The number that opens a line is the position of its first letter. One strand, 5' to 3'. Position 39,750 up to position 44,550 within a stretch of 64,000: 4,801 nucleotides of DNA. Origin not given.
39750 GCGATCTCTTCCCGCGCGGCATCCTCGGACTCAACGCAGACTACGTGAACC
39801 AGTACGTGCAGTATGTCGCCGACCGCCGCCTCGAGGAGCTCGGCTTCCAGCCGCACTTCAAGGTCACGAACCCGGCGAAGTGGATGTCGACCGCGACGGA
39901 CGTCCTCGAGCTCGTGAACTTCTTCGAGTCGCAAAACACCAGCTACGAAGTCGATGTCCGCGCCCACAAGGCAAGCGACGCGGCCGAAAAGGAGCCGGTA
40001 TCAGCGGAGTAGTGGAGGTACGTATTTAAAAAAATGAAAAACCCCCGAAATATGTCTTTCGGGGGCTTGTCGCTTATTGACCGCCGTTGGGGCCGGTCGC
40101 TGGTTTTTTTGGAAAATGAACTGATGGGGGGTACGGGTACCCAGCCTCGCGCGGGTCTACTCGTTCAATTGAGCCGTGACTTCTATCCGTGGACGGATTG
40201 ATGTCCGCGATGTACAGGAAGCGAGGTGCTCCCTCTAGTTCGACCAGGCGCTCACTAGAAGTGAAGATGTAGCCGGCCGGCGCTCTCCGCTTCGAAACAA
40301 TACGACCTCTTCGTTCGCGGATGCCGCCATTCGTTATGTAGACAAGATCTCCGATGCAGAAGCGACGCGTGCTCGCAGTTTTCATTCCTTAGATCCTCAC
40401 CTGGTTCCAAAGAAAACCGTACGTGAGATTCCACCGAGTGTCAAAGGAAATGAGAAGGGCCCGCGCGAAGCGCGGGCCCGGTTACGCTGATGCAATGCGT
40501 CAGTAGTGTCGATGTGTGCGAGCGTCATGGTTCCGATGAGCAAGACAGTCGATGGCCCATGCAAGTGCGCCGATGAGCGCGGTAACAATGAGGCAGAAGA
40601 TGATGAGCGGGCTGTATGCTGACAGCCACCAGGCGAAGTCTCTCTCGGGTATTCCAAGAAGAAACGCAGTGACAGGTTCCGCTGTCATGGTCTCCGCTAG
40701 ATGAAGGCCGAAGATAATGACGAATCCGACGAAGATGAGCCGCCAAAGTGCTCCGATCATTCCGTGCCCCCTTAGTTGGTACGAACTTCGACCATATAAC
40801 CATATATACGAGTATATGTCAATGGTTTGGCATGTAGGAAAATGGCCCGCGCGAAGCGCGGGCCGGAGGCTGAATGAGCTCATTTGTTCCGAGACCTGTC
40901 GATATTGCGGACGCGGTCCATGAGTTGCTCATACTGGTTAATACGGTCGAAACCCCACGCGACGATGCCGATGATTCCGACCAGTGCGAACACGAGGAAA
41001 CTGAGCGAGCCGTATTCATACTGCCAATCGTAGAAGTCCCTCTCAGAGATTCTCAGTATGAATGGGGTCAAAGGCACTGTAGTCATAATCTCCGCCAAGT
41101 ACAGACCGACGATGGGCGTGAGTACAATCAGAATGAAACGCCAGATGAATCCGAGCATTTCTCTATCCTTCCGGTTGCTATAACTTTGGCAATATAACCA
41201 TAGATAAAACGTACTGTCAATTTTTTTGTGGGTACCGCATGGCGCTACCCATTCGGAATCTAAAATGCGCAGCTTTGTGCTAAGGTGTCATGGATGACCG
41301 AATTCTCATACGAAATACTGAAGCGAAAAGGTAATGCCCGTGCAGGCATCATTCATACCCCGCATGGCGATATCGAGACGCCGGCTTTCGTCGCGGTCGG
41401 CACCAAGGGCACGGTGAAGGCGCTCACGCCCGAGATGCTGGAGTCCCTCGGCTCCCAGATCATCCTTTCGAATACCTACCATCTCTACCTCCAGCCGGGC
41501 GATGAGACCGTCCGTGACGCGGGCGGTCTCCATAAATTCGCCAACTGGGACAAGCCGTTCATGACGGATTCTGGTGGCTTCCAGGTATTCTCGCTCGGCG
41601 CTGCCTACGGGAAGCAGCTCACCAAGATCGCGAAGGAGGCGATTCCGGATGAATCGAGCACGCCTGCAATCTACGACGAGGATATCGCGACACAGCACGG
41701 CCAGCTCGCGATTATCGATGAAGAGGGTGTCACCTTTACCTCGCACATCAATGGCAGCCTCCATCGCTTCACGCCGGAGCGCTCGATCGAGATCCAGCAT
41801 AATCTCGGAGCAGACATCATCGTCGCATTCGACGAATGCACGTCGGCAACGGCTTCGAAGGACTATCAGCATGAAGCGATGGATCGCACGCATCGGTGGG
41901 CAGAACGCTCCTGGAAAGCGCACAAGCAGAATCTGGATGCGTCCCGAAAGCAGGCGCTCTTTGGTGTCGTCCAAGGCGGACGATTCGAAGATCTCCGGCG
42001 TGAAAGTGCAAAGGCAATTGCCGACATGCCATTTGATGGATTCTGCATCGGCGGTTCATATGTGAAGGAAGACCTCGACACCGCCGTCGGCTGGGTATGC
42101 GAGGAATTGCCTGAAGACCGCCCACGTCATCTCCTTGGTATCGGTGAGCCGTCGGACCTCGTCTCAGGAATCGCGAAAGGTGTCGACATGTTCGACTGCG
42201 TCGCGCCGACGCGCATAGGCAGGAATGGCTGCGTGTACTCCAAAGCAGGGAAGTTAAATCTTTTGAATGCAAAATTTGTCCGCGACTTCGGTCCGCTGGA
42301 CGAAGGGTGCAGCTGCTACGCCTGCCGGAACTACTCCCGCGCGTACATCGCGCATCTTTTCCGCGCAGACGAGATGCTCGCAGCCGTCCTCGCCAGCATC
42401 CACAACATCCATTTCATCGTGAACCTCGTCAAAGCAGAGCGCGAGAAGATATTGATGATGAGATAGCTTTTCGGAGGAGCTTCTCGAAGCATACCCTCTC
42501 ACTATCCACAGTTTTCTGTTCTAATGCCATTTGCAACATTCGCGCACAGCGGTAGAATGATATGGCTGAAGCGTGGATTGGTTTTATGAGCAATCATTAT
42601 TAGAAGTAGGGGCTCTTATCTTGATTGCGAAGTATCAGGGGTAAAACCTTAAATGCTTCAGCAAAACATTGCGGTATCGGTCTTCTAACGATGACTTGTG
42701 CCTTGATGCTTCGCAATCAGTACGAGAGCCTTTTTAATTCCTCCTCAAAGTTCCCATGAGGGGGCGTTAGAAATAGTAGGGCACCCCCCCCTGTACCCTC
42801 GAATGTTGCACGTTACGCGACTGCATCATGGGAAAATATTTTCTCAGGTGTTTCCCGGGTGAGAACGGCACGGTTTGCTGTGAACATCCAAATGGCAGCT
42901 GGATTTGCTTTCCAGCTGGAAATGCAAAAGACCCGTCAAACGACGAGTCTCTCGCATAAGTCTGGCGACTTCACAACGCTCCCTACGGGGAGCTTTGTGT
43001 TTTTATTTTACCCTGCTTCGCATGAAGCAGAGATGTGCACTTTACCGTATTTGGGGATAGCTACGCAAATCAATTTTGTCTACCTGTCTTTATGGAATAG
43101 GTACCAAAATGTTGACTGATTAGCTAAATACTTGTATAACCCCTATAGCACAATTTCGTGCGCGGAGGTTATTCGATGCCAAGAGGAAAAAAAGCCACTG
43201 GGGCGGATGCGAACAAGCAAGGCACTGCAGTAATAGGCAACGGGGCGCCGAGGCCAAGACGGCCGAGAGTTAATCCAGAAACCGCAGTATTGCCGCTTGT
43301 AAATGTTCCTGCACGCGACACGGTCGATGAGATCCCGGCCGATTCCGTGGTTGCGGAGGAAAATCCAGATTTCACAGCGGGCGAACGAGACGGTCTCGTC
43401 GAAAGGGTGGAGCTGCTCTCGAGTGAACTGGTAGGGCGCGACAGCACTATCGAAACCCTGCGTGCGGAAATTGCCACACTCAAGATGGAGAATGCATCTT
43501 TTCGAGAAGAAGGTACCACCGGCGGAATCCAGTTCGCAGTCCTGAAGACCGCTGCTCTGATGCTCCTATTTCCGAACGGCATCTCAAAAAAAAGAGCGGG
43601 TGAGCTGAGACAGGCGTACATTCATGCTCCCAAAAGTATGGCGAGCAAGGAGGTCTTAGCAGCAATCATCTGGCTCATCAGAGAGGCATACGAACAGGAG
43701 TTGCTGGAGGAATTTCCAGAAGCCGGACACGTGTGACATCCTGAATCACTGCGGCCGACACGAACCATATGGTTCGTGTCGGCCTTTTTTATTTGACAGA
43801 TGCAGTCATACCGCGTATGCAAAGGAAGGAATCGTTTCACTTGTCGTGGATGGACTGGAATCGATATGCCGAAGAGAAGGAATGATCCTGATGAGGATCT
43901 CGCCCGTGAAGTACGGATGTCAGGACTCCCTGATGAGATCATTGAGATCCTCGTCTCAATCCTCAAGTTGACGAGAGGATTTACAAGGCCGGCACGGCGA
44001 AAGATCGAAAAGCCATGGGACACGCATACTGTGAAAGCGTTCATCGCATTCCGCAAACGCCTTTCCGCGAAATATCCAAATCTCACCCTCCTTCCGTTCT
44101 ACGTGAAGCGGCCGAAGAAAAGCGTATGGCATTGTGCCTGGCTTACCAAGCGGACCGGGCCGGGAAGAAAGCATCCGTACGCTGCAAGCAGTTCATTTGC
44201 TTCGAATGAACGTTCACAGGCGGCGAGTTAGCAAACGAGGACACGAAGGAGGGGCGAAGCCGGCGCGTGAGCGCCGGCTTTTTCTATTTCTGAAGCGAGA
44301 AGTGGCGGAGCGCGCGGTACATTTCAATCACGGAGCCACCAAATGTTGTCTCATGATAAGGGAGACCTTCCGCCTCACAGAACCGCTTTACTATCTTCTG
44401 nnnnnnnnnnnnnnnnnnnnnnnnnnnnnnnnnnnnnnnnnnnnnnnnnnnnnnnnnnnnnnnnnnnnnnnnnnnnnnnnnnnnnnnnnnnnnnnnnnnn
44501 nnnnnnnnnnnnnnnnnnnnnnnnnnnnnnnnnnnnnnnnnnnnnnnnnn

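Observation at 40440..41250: Tandem duplication of a complete transcription unit: promoter, small two-TM protein and GC hairpin, twice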

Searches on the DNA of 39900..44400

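Call 64: search_rna_families(source=window, start=39900, end=44400, threshold=evalue, max_evalue=1)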
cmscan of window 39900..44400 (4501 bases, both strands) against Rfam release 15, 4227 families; matches with E-value up to 1: 1.
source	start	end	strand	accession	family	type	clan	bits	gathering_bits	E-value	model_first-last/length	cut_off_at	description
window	43918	43953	+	RF01099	PK-IAV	Cis-reg;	-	20.2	47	0.83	1-48/48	no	Pseudoknot of influenza A virus gene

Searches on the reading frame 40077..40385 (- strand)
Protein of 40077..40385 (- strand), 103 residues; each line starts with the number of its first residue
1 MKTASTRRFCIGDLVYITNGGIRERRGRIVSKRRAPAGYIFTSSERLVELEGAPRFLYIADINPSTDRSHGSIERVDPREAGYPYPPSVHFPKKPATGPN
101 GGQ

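Call 7: search_protein_families(library=pfam, proteins=[window:40077-40385:-], max_evalue=1)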
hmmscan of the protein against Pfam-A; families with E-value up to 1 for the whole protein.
seq(103 aa): 0 families

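Call 8: search_protein_families(library=ncbifam, proteins=[window:40077-40385:-], max_evalue=1)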
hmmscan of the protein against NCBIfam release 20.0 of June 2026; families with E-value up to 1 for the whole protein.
seq(103 aa): 0 families

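Call 47: search_protein_families(library=phrogs, proteins=[P0003], max_evalue=1)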
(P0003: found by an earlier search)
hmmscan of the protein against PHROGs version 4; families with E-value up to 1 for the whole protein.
P0003 (103 aa): 0 families

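Call 48: search_protein_families(library=padloc, proteins=[P0003], max_evalue=1)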
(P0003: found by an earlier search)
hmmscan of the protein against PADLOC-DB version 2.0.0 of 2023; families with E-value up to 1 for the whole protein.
P0003 (103 aa): 0 families
